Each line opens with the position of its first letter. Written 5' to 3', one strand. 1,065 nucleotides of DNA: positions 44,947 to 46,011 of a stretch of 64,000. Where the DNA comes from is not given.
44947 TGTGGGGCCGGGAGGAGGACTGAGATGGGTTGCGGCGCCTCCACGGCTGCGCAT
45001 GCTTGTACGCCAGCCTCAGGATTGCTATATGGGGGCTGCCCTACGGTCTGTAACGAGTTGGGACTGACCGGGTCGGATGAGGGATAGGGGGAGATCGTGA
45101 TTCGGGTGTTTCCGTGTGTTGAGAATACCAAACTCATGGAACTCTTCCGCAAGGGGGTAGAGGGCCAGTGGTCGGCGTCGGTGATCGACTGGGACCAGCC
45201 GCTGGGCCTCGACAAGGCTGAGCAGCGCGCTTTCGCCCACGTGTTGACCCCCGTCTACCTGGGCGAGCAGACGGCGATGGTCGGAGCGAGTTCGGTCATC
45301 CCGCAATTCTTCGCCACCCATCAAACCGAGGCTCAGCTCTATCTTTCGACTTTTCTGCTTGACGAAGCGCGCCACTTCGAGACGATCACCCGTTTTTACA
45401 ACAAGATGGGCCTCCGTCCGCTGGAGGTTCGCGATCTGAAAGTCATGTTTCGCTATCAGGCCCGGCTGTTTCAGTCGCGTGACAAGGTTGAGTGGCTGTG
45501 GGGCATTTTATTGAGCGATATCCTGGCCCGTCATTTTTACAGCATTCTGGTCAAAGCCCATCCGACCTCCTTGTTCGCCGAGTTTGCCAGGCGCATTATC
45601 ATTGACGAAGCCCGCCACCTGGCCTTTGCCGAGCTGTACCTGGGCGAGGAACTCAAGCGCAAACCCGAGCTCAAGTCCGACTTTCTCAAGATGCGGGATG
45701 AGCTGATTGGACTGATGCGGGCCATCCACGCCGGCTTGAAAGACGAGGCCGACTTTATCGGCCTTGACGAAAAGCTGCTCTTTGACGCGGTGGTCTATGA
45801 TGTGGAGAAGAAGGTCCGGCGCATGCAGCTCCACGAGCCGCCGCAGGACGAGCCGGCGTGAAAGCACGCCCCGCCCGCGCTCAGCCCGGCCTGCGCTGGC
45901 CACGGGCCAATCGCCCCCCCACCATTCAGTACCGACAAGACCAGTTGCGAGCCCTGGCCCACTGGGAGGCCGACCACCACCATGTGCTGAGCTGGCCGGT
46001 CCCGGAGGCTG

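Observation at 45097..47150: Translationally coupled di-iron oxygenase-like protein and divergent HMG-CoA-reductase-fold enzyme without any mevalonate-pathway context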

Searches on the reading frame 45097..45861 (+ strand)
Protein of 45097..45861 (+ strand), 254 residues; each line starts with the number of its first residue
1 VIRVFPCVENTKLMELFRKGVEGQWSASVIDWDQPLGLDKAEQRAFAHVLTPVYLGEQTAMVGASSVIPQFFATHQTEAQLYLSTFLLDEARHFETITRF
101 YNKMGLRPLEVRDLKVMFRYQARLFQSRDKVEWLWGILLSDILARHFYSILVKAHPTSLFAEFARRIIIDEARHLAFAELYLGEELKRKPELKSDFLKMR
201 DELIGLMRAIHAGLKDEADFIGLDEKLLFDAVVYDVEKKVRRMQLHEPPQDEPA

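Call 3: search_protein_families(library=pfam, proteins=[window:45097-45861:+], max_evalue=0.01)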
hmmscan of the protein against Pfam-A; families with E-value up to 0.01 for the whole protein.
window:45097-45861:+ (254 aa): 1 family
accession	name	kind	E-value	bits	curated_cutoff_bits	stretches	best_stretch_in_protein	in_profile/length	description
PF11583.14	AurF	-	8.8e-07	28.8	29.6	1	75-197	99-222/282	P-aminobenzoate N-oxygenase AurF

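Call 4: search_protein_families(library=ncbifam, proteins=[window:45097-45861:+], max_evalue=0.01)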
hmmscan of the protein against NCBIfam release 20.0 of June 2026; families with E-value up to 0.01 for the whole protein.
window:45097-45861:+ (254 aa): 4 families
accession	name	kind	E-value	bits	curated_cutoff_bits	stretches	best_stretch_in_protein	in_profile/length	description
NF006200.0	PRK08326.1-3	equivalog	4.7e-09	35.9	194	1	10-120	28-142/321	R2-like ligand-binding oxidase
NF006202.0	PRK08326.1-5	equivalog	0.00016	21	315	1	10-103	16-114/297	R2-like ligand-binding oxidase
NF006198.0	PRK08326.1-1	subfamily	0.00041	19.7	274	1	25-106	46-124/308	R2-like ligand-binding oxidase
NF006199.0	PRK08326.1-2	equivalog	0.0074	15.3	286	0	14-107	32-129/324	R2-like ligand-binding oxidase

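Call 6: search_solved_structures(query=window:45097-45861:+, max_evalue=10, show_alignments=2)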
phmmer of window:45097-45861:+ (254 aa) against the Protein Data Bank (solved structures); distinct sequences matched with E-value up to 10: 17.
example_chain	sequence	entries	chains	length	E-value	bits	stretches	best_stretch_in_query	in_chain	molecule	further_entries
7qbk_A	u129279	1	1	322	3.8e-05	26.5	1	14-133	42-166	R2-like ligand-binding oxidase (homolog II) from Sulfolobus acidocaldarius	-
6qrz_A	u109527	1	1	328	0.0009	22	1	10-107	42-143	Ribonucleoside-diphosphate reductase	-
6f6c_A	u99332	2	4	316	0.0019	20.9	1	15-111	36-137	Ribonucleotide reductase small subunit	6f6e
6qk1_A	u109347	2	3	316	0.0047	19.6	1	15-111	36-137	Ribonucleotide reductase small subunit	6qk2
5omj_A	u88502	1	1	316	0.005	19.5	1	15-111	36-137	Ribonucleotide reductase small subunit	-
4hr0_A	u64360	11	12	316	0.0052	19.5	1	15-111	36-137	Ribonuleotide reductase small subunit | Ribonucleotide reductase small subunit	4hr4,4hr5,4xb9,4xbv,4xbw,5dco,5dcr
6f6l_A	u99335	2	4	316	0.0054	19.4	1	15-111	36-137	Ribonucleotide reductase small subunit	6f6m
6f65_A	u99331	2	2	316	0.0056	19.4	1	15-111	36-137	Ribonucleotide reductase small subunit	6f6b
6f6h_A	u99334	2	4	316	0.0063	19.2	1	15-111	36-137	Ribonucleotide reductase small subunit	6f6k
6f6f_A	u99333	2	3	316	0.0066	19.1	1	15-111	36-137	Ribonucleotide reductase small subunit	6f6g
6qjv_A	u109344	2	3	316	0.011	18.4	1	15-111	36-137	Ribonucleotide reductase small subunit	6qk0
6i93_A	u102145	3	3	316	0.016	17.9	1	15-111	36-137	Ribonucleotide reductase small subunit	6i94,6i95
6i90_A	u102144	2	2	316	0.018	17.7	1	15-111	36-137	Ribonucleotide reductase small subunit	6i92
7qbp_A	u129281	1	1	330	0.11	15.1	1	14-106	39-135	R2-like ligand binding oxidase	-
6d9f_A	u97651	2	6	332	0.12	15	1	83-198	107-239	Putative VlmB homolog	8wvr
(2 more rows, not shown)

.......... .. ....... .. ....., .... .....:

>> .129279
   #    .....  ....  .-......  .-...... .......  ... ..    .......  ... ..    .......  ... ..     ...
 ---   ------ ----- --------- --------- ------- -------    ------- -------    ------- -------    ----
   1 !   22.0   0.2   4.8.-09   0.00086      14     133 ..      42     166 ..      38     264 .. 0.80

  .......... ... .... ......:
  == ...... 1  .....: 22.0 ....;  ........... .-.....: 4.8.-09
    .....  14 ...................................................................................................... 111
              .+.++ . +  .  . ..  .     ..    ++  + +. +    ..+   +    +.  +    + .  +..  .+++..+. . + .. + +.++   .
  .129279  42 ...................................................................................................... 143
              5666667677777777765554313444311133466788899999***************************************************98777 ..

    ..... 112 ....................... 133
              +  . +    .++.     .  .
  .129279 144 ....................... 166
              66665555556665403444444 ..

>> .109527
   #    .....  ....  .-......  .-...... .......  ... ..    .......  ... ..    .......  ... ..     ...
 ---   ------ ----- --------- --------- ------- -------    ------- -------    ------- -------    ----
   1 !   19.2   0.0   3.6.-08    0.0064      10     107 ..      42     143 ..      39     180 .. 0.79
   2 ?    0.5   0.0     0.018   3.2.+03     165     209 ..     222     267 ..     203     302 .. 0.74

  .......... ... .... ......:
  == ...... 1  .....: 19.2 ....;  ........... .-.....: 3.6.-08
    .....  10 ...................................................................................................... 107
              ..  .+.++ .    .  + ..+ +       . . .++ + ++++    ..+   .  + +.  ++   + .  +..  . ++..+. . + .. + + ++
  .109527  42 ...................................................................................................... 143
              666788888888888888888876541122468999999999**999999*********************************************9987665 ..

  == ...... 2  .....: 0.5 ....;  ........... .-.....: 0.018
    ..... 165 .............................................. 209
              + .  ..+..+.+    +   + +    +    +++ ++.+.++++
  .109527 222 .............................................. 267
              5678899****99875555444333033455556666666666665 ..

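Call 8: find_homologous_proteins(query=window:45097-45861:+, max_evalue=0.001)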
Query window:45097-45861:+ (254 aa): 231 proteins with E <= 0.001 among 766 candidates; the best 120 are listed.
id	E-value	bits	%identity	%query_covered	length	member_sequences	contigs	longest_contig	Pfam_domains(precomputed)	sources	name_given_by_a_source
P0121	5.9e-153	525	92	99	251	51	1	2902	PF11583.15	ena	-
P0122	3.2e-147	507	90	99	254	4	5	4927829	PF11583.15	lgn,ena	-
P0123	1.7e-143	494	85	100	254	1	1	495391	PF11583.15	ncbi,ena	-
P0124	4.6e-143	493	87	98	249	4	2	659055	PF11583.15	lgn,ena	-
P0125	6.4e-140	483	85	99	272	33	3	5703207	-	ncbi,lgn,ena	-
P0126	1.3e-127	442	79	98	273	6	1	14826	PF11583.15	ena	-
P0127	1.5e-124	432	79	99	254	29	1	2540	-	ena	-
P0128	3.3e-122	425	77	100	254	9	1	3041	PF11583.15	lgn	-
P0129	6.7e-122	424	77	100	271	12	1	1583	-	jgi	jgi:hypothetical protein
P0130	7.7e-122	423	77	99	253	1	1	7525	PF11583.15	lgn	-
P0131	9.5e-121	420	76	99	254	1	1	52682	-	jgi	jgi:hypothetical protein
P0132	1.1e-120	420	76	100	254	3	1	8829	PF11583.15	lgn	-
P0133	1.8e-120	419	75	99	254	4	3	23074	-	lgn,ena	-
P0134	2.4e-119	415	75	99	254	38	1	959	-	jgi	jgi:hypothetical protein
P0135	4.3e-119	414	75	99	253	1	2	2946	-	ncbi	ncbi:MAG: ferritin-like domain-containing protein [Candidatus Binatia bacterium]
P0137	8.5e-119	413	75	99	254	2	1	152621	PF11583.15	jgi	jgi:ribonucleotide reductase beta subunit family protein with ferritin-like domain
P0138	1.4e-118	413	75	99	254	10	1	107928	PF11583.15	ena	-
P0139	4.8e-118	411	76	99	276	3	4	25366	PF11583.15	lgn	-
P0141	3.4e-117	408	75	99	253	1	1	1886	PF02332.25,PF11583.15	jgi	jgi:hypothetical protein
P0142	7.5e-117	407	74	96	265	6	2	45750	PF11583.15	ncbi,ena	-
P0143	1.3e-116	406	74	99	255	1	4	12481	PF11583.15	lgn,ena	-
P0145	4.6e-116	404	72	100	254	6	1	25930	PF11583.15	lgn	-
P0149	7.9e-116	404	74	99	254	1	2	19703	PF11583.15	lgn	-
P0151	9.1e-116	404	73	99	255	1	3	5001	PF11583.15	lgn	-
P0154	4.3e-115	401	74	96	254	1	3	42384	PF11583.15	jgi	jgi:hypothetical protein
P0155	1.4e-114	400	73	99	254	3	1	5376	PF11583.15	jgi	jgi:ribonucleotide reductase beta subunit family protein with ferritin-like domain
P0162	2.2e-113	396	73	96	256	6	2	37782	PF11583.15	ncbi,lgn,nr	ncbi:MAG TPA: ferritin-like domain-containing protein [Methylomirabilota bacterium]|nr:ferritin-like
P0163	3.0e-113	395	75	94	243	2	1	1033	PF11583.15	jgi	-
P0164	4.6e-113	395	72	99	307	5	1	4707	PF11583.15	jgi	jgi:hypothetical protein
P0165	5.5e-113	394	73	98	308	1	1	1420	PF11583.15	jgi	-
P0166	6.1e-112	391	72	100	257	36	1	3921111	PF11583.15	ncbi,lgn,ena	-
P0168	1.2e-111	390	73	100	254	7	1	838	PF11583.15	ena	-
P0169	1.5e-111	390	74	94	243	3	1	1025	PF11583.15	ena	-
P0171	2.1e-111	389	74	94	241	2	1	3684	PF11583.15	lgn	-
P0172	2.8e-111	389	70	100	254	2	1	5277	PF00268.28,PF11583.15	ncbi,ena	-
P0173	5.0e-111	388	71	98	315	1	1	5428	PF11583.15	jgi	jgi:hypothetical protein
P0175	6.0e-111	388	72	97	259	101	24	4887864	PF11583.15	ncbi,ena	-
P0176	7.1e-111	387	72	97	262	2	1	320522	PF11583.15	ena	-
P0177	9.4e-111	387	74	94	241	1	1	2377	PF11583.15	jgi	-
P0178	1.0e-110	387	72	98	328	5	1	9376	PF11583.15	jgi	jgi:hypothetical protein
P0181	3.0e-110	385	72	99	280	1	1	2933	PF11583.15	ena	-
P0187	1.5e-109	383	74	94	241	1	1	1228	PF11583.15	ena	-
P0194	1.5e-107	377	70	98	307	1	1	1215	PF11583.15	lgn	-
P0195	1.6e-106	373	69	96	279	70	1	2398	PF11583.15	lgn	-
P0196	3.2e-106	372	69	97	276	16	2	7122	PF11583.15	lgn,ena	-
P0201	5.6e-101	355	69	94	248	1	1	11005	PF11583.15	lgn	-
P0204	1.3e-98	347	62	99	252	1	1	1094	PF11583.15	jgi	jgi:hypothetical protein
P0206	7.9e-95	335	64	97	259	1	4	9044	PF11583.15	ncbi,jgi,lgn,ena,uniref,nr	ncbi:MAG: ferritin-like domain-containing protein [Candidatus Tectomicrobia bacterium]|uniref:Ferrit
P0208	8.4e-92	325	60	99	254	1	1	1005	PF11583.15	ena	-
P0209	1.4e-90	321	58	99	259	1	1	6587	-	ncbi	-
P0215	2.5e-74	268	49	96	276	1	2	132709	-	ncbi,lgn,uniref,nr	ncbi:ferritin-like domain-containing protein [Sulfoacidibacillus thermotolerans]|uniref:Ferritin-lik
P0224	9.0e-70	253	49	96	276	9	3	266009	PF11266.16,PF11583.15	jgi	-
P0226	3.8e-68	248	51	94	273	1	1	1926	PF11583.15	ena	-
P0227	6.0e-68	247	48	94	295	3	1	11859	PF11583.15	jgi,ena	-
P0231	3.7e-67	244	44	98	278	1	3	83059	-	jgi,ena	-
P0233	1.0e-66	243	49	94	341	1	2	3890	PF11583.15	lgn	-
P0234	1.7e-66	242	47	98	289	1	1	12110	PF11583.15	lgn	-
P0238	1.0e-65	240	46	97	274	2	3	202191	PF11583.15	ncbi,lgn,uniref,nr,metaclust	ncbi:long-chain fatty aldehyde decarbonylase [Ferroacidibacillus organovorans]|uniref:Ferritin-like 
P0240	3.7e-65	238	45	96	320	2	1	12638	PF11583.15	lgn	-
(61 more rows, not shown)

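Call 10: find_related_loci(query=A1, collection=genome_contigs, flank=10000)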
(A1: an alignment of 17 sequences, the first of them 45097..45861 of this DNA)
Query A1 (254 aa) in genome_contigs; peptide patterns used: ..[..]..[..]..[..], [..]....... (x = any residue, [..] = any of these).
297 stretches matched a pattern; 172 encode a relative of the query (tblastn E <= 1e-3); the best 80 are kept; 80 distinct loci.
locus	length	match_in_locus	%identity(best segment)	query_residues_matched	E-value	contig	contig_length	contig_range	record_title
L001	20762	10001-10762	93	1-254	3e-160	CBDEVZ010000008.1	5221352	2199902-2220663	MAG: uncultured Candidatus Binatia bacterium isolate 77b99e23-3f9f-49a3-a4d3-93b2c3db3d2d genome assembly, contig: conti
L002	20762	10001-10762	93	1-254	7e-160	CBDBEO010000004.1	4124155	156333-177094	MAG: uncultured Candidatus Binatia bacterium isolate d69ef4bc-d7cd-432e-8a93-c2be756c76d7 genome assembly, contig: conti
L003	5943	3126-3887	91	1-254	8e-159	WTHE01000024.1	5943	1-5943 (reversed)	MAG: Candidatus Binatota bacterium isolate CO36406bin_19 NODE_4229_length_5943_cov_5.540251, whole genome shotgun sequen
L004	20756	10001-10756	87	1-252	3e-149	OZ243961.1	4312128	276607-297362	MAG: uncultured Candidatus Binatia bacterium isolate c3ca01ca-9b7f-48ee-8e12-6a9662520b33 genome assembly, chromosome: 1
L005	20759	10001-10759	85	1-253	1e-148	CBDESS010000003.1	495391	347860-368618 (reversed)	MAG: uncultured Candidatus Binatia bacterium isolate d285014b-b5bd-45bc-989a-fc635d2899d5 genome assembly, contig: conti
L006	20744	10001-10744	86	1-248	8e-147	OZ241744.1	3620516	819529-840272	MAG: uncultured Candidatus Binatia bacterium isolate 1a802767-3803-4637-ab5b-ce8b9f0f9348 genome assembly, chromosome: 1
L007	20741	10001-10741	87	1-247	7e-146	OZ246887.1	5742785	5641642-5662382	MAG: Candidatus Binatia bacterium isolate b8ec8574-1247-4dd4-b016-8701380be1a0 genome assembly, chromosome: 1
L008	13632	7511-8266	75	1-252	2e-125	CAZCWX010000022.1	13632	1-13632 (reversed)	MAG TPA_asm: uncultured Enterobacteriaceae bacterium isolate binchicken_co31_407 genome assembly, contig: k141_3125728,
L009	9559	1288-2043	75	1-252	5e-125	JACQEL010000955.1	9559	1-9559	MAG: Deltaproteobacteria bacterium isolate NC_groundwater_1020_Pr1_S-0.65um_57_10 Montesol18_Sp65_coassembly_scaffold_15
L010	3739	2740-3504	74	1-253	2e-127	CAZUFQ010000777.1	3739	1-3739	MAG TPA_asm: uncultured Enterobacteriaceae bacterium isolate binchicken_co185_61 genome assembly, contig: NODE_61879_len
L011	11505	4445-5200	75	1-252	9e-123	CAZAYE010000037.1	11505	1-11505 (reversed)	MAG TPA_asm: uncultured Enterobacteriaceae bacterium isolate binchicken_co21_381 genome assembly, contig: NODE_4379_leng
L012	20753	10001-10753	74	1-251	7e-123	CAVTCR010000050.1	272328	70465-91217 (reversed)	MAG: uncultured delta proteobacterium isolate MFD00962.bin.2.146 genome assembly, contig: contig_22337, whole genome sho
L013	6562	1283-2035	73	1-251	3e-122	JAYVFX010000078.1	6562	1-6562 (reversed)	MAG: Deltaproteobacteria bacterium isolate GL45_Down_concoct_107 GL45_Down_concoct_107_77, whole genome shotgun sequence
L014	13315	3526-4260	74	1-245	6e-122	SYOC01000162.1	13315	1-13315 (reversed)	MAG: Proteobacteria bacterium isolate F1-80-MAGs139 F1-80__c300482, whole genome shotgun sequence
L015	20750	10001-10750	73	1-250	1e-121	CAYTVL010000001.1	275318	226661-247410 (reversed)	MAG TPA_asm: uncultured Enterobacteriaceae bacterium isolate binchicken_co185_232 genome assembly, contig: NODE_39_lengt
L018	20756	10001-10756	71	1-254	6e-118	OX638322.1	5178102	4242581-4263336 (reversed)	MAG: Candidatus Binatia bacterium isolate fc306077-a6e0-4751-8727-9b45b52cfb09 genome assembly, chromosome: 1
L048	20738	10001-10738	50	2-245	1e-79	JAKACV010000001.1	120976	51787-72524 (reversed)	MAG: Bacillota bacterium isolate WH4.bin32 NODE_66_length_120976_cov_4.731111, whole genome shotgun sequence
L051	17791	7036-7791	45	1-252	5e-75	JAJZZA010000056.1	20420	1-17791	MAG: Bacillota bacterium isolate TL1-5.bin8 NODE_3114_length_20420_cov_1.659735, whole genome shotgun sequence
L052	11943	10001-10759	46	1-250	3e-73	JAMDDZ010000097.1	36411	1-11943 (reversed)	MAG: Bacillota bacterium isolate FK_Sedi_B_Bin.12 NODE_3311_length_36411_cov_4.44513, whole genome shotgun sequence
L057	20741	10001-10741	45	1-247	7e-72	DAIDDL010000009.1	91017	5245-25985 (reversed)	MAG TPA_asm: Sulfobacillus sp. isolate clean5091 NODE_9_length_91017_cov_81.588047, whole genome shotgun sequence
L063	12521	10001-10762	42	1-254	2e-70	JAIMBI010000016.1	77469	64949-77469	MAG: Actinomycetes bacterium isolate HOT.MB2.50 NODE_302_length_77469_cov_54.131151, whole genome shotgun sequence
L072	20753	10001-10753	42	1-251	9e-69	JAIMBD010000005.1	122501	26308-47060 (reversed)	MAG: Bacillota bacterium isolate HOT.MB2.4 NODE_106_length_122501_cov_247.926559, whole genome shotgun sequence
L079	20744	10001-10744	42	4-252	3e-67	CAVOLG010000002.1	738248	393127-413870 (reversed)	MAG: uncultured Actinomycetes bacterium isolate MFD10113.bin.2.158 genome assembly, contig: contig_22538, whole genome s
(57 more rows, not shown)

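Call 13: find_encoding_contigs(protein=P0224, flank=10000, max_places=2)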
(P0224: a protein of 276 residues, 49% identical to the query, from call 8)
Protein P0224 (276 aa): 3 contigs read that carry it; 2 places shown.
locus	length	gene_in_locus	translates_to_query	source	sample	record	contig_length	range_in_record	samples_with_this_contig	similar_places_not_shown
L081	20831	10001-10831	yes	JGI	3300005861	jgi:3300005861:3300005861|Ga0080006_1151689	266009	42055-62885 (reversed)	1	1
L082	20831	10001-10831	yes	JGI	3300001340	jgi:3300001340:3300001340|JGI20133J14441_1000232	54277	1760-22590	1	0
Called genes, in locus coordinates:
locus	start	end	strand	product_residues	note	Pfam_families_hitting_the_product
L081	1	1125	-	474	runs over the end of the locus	PF13520:AA_permease_2, PF00324:AA_permease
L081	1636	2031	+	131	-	PF13240:Zn_Ribbon_1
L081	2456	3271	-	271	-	PF03239:FTR1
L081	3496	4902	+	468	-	PF02133:Transp_cyt_pur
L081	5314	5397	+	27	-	-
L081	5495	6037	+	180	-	PF17248:DUF5317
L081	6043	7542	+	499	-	PF13487:HD_5, PF01966:HD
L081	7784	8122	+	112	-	PF06133:Com_YlbF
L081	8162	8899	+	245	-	PF00753:Lactamase_B, PF13483:Lactamase_B_3, PF12706:Lactamase_B_2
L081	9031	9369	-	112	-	PF11588:DUF3243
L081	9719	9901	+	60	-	-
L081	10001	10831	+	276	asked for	PF11266:Ald_deCOase (weak), PF11583:AurF (faint)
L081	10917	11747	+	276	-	PF04184:ST7, PF07719:TPR_2 (faint), PF13432:TPR_16 (faint), PF14559:TPR_19 (faint), PF12895:ANAPC3 (weak)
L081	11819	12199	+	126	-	-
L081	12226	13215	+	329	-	PF01906:YbjQ_1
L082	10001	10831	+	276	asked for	PF11266:Ald_deCOase (weak), PF11583:AurF (faint)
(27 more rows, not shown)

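Call 14: find_encoding_contigs(protein=P0231, flank=10000, max_places=2)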
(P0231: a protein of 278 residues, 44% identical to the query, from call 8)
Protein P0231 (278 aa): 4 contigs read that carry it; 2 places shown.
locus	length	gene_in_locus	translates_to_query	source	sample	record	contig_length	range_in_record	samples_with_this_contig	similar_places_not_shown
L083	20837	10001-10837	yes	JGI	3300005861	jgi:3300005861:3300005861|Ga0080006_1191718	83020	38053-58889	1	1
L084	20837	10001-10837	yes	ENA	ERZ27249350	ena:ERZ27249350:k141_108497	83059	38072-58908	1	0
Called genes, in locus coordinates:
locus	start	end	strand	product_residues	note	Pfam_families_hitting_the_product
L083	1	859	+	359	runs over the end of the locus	PF01244:Peptidase_M19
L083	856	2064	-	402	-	PF00067:p450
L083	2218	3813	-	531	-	PF01225:Mur_ligase (weak), PF08245:Mur_ligase_M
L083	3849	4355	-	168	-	PF00583:Acetyltransf_1 (weak)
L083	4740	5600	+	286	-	PF04481:DUF561 (weak)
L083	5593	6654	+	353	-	PF00155:Aminotran_1_2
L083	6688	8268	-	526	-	PF01144:CoA_trans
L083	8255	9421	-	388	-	PF02771:Acyl-CoA_dh_N, PF02770:Acyl-CoA_dh_M, PF00441:Acyl-CoA_dh_1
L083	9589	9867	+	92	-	PF01169:GDT1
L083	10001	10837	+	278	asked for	-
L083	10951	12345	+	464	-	PF00368:HMG-CoA_red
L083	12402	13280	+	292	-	PF01063:Aminotran_4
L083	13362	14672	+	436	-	-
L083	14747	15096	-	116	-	-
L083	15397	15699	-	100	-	PF09876:DUF2103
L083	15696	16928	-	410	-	PF07969:Amidohydro_3, PF01979:Amidohydro_1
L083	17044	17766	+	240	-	PF04012:PspA_IM30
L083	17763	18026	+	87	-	PF22743:PspAA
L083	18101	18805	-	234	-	PF00912:Transgly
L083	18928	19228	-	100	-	-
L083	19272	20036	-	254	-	PF01061:ABC2_membrane, PF12698:ABC2_membrane_3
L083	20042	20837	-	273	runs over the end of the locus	PF00005:ABC_tran, PF13304:AAA_21 (weak)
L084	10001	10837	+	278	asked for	-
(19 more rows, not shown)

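Call 34: search_protein_families(library=pfam, proteins=[L057:4385-5818:-, L057:5906-6568:+, L057:6670-8043:-, L057:8058-9752:+, L057:12338-13033:-, L057:13020-13616:-, L057:13631-14713:-, L057:15401-15964:-, L057:16658-17371:+, L057:17393-18622:+], max_evalue=0.0001)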
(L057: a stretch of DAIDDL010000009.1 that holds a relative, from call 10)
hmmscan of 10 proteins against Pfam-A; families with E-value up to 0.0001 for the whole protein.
L057:4385-5818:- (477 aa): 0 families

L057:5906-6568:+ (220 aa): 1 family
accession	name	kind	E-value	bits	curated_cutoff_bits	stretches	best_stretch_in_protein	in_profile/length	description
PF18914.6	DUF5666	-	1.3e-06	29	27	0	54-130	2-59/60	Domain of unknown function (DUF5666)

L057:6670-8043:- (457 aa): 1 family
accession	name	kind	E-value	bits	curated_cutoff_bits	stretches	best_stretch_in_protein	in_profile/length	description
PF02133.21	Transp_cyt_pur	-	6.3e-37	127.9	23.5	1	32-429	2-438/440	Permease for cytosine/purines, uracil, thiamine, allantoin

L057:8058-9752:+ (564 aa): 2 families
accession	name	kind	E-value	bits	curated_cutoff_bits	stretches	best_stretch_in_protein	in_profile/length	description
PF00501.34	AMP-binding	-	3.9e-56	190.9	29.9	1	57-420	2-383/384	AMP-binding enzyme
PF13193.12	AMP-binding_C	-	7.2e-24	84.9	24.5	1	471-549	1-76/76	AMP-binding enzyme C-terminal domain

L057:12338-13033:- (231 aa): 0 families

L057:13020-13616:- (198 aa): 1 family
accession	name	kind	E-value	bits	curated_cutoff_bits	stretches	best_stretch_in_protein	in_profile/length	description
PF13545.12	HTH_Crp_2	-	2.5e-05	24.6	27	0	16-49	20-53/70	Crp-like helix-turn-helix domain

L057:13631-14713:- (360 aa): 1 family
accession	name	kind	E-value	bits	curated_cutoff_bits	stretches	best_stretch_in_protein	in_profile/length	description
PF21948.1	LplA-B_cat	-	7.2e-36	124.5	27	1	16-209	7-199/200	Lipoyl protein ligase A/B catalytic domain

L057:15401-15964:- (187 aa): 1 family
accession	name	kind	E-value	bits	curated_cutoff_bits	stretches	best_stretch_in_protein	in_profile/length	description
PF01597.25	GCV_H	-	4.4e-26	91.6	22.2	1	58-168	2-113/122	Glycine cleavage H-protein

L057:16658-17371:+ (237 aa): 4 families
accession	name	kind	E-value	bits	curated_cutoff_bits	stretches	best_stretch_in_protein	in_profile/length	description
PF13183.11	Fer4_8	-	4.1e-10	40.5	27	1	41-102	3-67/68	4Fe-4S dicluster domain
PF13534.11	Fer4_17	-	7.8e-08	33.2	22.2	1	43-100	2-57/61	4Fe-4S dicluster domain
PF13187.11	Fer4_9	-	6e-06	26.6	27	1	43-100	2-48/52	4Fe-4S dicluster domain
PF13237.11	Fer4_10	-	4.7e-05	23.7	25.5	0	42-100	8-53/53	4Fe-4S dicluster domain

L057:17393-18622:+ (409 aa): 1 family
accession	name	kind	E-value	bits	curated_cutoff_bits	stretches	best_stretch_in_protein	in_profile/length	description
PF02754.22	CCG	-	1.4e-07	31.9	20.6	1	223-321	2-85/85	Cysteine-rich domain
